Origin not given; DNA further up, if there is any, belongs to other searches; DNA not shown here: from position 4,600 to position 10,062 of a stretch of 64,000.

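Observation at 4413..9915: Giant secreted protein made of four tandem PKD-like + 31-aa-repeat super-modules, with a small secreted partner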

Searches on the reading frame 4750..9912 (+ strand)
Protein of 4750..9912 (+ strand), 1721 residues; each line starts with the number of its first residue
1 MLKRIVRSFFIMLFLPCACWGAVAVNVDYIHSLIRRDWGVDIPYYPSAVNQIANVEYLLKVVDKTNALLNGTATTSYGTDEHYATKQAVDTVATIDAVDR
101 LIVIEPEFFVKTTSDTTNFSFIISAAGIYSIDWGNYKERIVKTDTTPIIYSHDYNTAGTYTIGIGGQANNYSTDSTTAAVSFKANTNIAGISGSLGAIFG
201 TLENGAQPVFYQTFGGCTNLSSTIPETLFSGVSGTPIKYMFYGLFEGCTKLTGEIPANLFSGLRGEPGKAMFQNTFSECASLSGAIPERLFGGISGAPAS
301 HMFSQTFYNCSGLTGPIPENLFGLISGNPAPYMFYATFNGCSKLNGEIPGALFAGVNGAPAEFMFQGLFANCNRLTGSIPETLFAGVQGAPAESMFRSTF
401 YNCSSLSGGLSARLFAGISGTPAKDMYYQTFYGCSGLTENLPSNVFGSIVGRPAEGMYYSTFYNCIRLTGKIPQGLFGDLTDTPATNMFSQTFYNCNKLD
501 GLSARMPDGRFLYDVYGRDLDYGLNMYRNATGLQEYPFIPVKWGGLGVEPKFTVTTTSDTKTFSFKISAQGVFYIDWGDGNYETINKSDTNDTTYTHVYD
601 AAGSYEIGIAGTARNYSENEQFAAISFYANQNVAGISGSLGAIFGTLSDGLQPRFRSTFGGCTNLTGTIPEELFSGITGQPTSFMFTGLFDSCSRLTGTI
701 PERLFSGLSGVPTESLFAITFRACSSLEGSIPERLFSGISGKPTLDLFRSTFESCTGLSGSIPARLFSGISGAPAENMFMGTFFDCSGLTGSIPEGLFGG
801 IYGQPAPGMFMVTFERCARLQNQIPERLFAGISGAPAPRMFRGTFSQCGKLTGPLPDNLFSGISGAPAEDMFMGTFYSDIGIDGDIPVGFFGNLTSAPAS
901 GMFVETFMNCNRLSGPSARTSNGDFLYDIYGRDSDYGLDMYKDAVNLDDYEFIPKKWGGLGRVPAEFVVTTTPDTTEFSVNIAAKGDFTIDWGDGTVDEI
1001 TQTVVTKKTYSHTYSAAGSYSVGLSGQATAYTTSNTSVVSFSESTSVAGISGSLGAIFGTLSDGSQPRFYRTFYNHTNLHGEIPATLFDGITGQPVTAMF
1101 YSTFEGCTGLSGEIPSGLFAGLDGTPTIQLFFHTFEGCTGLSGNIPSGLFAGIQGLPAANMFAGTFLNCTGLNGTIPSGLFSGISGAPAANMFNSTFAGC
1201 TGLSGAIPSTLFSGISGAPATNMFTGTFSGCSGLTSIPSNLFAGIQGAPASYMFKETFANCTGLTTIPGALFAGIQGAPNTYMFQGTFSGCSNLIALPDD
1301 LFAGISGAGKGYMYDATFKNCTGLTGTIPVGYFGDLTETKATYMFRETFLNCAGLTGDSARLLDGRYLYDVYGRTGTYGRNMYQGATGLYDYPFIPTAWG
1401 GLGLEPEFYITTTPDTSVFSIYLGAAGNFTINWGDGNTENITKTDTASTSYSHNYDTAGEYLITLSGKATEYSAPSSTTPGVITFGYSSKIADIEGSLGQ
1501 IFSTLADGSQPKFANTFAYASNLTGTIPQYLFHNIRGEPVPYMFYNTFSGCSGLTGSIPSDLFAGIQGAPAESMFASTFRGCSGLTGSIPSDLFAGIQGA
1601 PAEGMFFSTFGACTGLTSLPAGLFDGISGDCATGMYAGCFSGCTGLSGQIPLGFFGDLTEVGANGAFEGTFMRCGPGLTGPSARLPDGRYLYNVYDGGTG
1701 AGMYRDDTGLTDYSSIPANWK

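Call 3: search_protein_families(library=pfam, proteins=[window:4750-9912:+], max_evalue=1)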
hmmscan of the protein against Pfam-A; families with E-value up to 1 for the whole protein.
window:4750-9912:+ (1721 aa): 3 families
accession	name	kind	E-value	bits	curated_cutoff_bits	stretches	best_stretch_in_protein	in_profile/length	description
PF00801.26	PKD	-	5.5e-05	23.5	23.5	3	973-1036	14-75/80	PKD domain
PF18911.6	PKD_4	-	0.00025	21.5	27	2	974-1034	18-76/85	PKD domain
PF15096.12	G6B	-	0.0033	17.9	24.3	0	1094-1130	23-59/114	G6b-B extracellular V-set Ig-like domain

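Call 4: search_protein_families(library=ncbifam, proteins=[window:4750-9912:+], max_evalue=1)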
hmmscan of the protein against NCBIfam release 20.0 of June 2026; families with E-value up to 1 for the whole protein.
window:4750-9912:+ (1721 aa): 1 family
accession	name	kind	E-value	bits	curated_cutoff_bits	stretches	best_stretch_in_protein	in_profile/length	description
NF058578.1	CPR_pilus_PamR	equivalog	1.7e-16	59.9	300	4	574-615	184-226/297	pilus system RbmA-like protein PamR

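Call 10: find_homologous_proteins(query=window:4750-9912:+, max_evalue=0.00001)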
Query window:4750-9912:+ (1721 aa): 245 proteins with E <= 0.00001 among 8000 candidates; the best 120 are listed.
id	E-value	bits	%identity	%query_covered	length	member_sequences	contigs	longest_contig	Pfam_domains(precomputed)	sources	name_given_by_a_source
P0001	0.0e+0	3673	94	100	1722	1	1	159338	-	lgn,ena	-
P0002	0.0e+0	1827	40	70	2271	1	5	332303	-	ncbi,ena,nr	ncbi:MAG: hypothetical protein IJ276_00060 [Alphaproteobacteria bacterium]|nr:hypothetical protein [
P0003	0.0e+0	1787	55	58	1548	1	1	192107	PF00801.27,PF18911.7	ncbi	-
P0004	0.0e+0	1653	40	100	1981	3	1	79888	PF00801.27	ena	-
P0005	0.0e+0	1649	48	63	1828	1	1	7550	PF00801.27,PF18911.7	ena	-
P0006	0.0e+0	1460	47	48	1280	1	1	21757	PF00801.27,PF18911.7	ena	-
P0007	0.0e+0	1438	51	48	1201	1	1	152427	PF00801.27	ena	-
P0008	0.0e+0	1353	39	74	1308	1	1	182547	PF02920.22,PF18911.7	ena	-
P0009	0.0e+0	1316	51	56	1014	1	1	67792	PF18911.7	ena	-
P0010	0.0e+0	1279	51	32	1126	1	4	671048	PF00801.27,PF18911.7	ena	-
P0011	0.0e+0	1241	44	79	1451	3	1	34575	PF18911.7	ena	-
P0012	0.0e+0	1215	43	68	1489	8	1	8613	PF00801.27,PF18911.7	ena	-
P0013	0.0e+0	1213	46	46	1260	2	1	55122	PF00801.27,PF18911.7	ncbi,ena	-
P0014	0.0e+0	1206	42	76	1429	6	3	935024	PF00801.27,PF18911.7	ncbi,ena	-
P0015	0.0e+0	1200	42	46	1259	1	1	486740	PF00801.27,PF18911.7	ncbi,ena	-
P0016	0.0e+0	1185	44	65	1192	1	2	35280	PF00801.27,PF18911.7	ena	-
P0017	0.0e+0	1164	38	70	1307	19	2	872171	PF00801.27,PF18911.7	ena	-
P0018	0.0e+0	1158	50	59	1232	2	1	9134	PF00801.27,PF18911.7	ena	-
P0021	0.0e+0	1110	42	55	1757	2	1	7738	PF09479.17,PF00801.27,PF18911.7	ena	-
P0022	0.0e+0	1107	46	39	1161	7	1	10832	PF00801.27,PF18911.7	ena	-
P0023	0.0e+0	1099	48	47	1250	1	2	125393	PF00801.27,PF18911.7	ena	-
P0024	0.0e+0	1091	34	93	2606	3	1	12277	PF13306.13,PF00801.27,PF07699.20,PF26010.1,PF18911.7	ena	-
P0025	0.0e+0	1089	52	36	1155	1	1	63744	PF00801.27,PF18911.7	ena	-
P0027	0.0e+0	1049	36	95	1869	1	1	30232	PF09479.17,PF00801.27,PF18911.7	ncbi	-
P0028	0.0e+0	1042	43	67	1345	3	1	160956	PF00801.27,PF18911.7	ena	-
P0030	2.3e-292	992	51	50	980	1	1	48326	PF18911.7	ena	-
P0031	8.7e-289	980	37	72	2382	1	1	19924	PF13306.13,PF00801.27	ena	-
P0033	1.1e-282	959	37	73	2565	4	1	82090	PF13306.13,PF00801.27,PF07699.20,PF26010.1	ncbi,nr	ncbi:MAG: leucine-rich repeat protein [Alphaproteobacteria bacterium]|nr:leucine-rich repeat protein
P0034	1.7e-282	959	39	73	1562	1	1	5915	PF09479.17,PF00801.27,PF18911.7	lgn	-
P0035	2.5e-281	955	51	33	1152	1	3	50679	PF00801.27,PF18911.7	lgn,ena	-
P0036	3.0e-280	951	36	52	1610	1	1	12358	PF00801.27,PF18911.7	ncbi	-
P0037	5.1e-277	941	46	57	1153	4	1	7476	PF00801.27,PF18911.7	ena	-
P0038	3.6e-274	931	45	40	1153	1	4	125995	PF00801.27,PF18911.7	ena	-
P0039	6.5e-274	930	50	47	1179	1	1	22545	PF00801.27,PF18911.7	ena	-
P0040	2.4e-273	928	40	49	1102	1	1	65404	PF18911.7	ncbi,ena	-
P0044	2.0e-270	919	47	56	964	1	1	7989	PF00801.27,PF18911.7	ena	-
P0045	4.9e-268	911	41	63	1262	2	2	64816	PF00801.27,PF18911.7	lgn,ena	-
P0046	2.0e-267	909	38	70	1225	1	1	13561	PF00801.27,PF18911.7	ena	-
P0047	1.3e-266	906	50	34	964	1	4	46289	PF18911.7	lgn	-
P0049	8.0e-264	897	33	81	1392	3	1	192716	PF00801.27,PF18911.7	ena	-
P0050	4.4e-263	894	42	37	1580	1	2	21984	PF00801.27,PF18911.7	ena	-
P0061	9.5e-235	801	34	94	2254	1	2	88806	PF13306.13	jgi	-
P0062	8.7e-233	794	44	40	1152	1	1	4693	PF00801.27,PF18911.7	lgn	-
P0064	7.3e-230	784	43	54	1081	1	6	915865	PF00801.27,PF18911.7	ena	-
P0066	3.8e-229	782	43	40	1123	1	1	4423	PF00801.27,PF18911.7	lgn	-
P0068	6.5e-227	775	39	55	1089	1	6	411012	PF00801.27,PF18911.7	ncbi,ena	-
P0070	3.8e-219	749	33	69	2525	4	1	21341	PF03382.21,PF07562.21,PF07699.20,PF26010.1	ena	-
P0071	2.2e-218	746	48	31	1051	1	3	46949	PF00801.27,PF18911.7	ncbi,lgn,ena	-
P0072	8.1e-217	741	38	45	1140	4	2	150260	PF00801.27,PF18911.7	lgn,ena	-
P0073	3.8e-215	736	37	41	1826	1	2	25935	PF00801.27,PF07699.20,PF18911.7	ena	-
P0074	4.5e-215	735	37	41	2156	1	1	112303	PF00801.27,PF07699.20,PF18911.7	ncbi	-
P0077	1.1e-211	724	46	29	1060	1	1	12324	PF00801.27,PF18911.7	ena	-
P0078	6.9e-211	721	37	57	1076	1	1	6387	PF00801.27,PF18911.7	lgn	-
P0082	8.2e-203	695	48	31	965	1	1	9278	PF00801.27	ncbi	-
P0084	6.4e-200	685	47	27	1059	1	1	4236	PF00801.27,PF18911.7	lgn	-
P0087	3.5e-189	649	39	36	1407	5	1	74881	PF03382.21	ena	-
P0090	3.2e-176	606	31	48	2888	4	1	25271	PF03382.21,PF13306.13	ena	-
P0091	1.0e-175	605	33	42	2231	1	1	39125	PF03382.21,PF09479.17,PF13306.13,PF00801.27,PF18911.7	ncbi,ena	-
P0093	1.8e-171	591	34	36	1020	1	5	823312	PF00801.27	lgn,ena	-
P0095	1.9e-164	567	31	49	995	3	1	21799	PF00801.27,PF18911.7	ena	-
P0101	7.6e-148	512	29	60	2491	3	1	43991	PF03382.21,PF13306.13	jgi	-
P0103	2.2e-147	511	26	61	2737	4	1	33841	PF03382.21,PF13306.13,PF18911.7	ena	-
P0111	1.3e-135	472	38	37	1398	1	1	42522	PF13306.13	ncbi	-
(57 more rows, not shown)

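Call 14: find_encoding_contigs(protein=P0001, flank=8000, max_places=3)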
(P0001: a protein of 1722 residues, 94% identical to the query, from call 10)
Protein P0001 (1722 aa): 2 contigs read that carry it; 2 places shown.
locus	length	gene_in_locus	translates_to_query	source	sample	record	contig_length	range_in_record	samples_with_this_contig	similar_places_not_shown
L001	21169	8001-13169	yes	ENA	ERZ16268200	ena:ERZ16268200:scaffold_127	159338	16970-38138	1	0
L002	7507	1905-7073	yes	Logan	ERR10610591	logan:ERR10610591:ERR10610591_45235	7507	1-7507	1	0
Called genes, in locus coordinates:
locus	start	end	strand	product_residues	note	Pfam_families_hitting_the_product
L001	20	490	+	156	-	PF03073:TspO_MBR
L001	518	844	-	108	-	-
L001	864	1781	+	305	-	PF01207:Dus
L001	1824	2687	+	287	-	PF13413:HTH_25, PF13464:RodZ_C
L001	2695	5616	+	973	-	PF02463:SMC_N (faint), PF03193:RsgA_GTPase (faint), PF20703:nSTAND1 (faint), PF00005:ABC_tran (faint), PF13555:AAA_29 (faint), PF17760:UvrA_inter, PF17755:UvrA_DNA-bind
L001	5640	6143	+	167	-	PF02978:SRP_SPB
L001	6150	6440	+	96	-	-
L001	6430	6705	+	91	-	-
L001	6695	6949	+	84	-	-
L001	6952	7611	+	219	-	PF01728:FtsJ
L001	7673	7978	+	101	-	-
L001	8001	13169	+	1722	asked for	-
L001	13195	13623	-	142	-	PF00075:RNase_H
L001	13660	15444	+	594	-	PF00456:Transketolase_N, PF13292:DXP_synthase_N, PF02775:TPP_enzyme_C (faint), PF02780:Transketolase_C (faint), PF02779:Transket_pyr, PF22613:Transketolase_C_1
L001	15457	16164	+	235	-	PF01863:YgjP-like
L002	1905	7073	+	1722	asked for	-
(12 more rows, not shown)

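Call 16: find_encoding_contigs(protein=P0003, flank=6000, max_places=2)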
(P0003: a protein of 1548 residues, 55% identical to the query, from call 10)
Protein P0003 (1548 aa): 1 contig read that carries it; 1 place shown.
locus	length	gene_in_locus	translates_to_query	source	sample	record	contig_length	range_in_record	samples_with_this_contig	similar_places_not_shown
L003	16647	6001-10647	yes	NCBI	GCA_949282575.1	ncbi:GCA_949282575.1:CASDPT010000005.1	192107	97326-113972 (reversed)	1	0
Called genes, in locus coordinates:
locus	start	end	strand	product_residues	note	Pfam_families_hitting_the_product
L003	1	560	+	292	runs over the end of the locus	PF13413:HTH_25, PF13464:RodZ_C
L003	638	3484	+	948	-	PF00005:ABC_tran (faint), PF02463:SMC_N (faint), PF03193:RsgA_GTPase (faint), PF13191:AAA_16 (faint), PF13481:AAA_25 (faint), PF13555:AAA_29 (faint), PF17760:UvrA_inter, PF17755:UvrA_DNA-bind, +2 more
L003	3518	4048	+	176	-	PF02978:SRP_SPB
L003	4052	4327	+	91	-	-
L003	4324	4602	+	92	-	-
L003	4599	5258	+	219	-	PF01728:FtsJ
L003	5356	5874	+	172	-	-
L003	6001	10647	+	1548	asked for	PF00801:PKD (faint), PF18911:PKD_4 (faint)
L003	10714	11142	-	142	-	PF00075:RNase_H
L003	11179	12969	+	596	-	PF00456:Transketolase_N, PF13292:DXP_synthase_N, PF02775:TPP_enzyme_C (weak), PF02779:Transket_pyr, PF02780:Transketolase_C (faint), PF22613:Transketolase_C_1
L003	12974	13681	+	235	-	PF01863:YgjP-like, PF08325:WLM (weak)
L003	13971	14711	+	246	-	PF13505:OMP_b-brl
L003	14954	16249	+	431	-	PF13393:tRNA-synt_His, PF00587:tRNA-synt_2b (weak), PF03129:HGTP_anticodon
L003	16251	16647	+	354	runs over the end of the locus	PF03462:PCRF, PF00472:RF-1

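Call 17: find_encoding_contigs(protein=P0002, flank=6000, max_places=2)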
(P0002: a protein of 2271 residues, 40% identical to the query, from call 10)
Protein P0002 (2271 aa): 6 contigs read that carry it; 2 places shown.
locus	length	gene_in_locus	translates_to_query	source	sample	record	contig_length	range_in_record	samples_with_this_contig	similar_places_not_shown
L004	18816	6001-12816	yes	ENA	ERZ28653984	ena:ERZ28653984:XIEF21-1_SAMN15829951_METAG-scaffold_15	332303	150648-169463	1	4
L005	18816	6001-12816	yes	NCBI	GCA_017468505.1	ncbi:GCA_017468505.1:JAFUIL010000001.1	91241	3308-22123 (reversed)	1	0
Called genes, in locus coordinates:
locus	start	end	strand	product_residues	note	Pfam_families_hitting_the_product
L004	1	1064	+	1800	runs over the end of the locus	-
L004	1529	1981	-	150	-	PF00436:SSB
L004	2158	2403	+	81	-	-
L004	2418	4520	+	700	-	-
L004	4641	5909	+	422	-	PF07498:Rho_N (weak), PF07497:Rho_RNA_bind, PF00006:ATP-synt_ab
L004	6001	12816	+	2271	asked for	-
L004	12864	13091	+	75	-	-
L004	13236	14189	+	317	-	-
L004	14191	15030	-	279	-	PF00491:Arginase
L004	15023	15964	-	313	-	-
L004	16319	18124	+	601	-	PF00589:Phage_integrase (weak)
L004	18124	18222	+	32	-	-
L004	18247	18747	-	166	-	-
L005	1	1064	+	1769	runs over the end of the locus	-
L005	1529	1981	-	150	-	PF00436:SSB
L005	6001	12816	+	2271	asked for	-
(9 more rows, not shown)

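Call 22: search_protein_families(library=phrogs, proteins=[L003:5356-5871:+], max_evalue=1)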
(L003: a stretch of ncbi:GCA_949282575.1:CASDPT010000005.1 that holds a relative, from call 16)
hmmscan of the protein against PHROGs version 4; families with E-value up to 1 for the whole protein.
L003:5356-5871:+ (172 aa): 9 families
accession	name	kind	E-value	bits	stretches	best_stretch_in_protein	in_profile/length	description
phrog_18402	-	head and packaging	0.0052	16.2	1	36-152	625-744/861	head maturation protease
phrog_24919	-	tail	0.014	15.3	1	23-158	44-161/402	tail fiber protein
phrog_21705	-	unknown function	0.02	15.4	0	85-120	28-63/184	-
phrog_35032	-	unknown function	0.025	15.7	0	87-162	25-102/127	-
phrog_28828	-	unknown function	0.026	15.4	0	73-82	20-29/45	-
phrog_564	-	unknown function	0.061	14.3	1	91-165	67-144/164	-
phrog_32514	-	unknown function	0.095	13.2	1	35-117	69-149/252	-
phrog_18675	-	unknown function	0.24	12.4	0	41-65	15-39/108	-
phrog_29087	-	unknown function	0.26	12.2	0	100-143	58-101/171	-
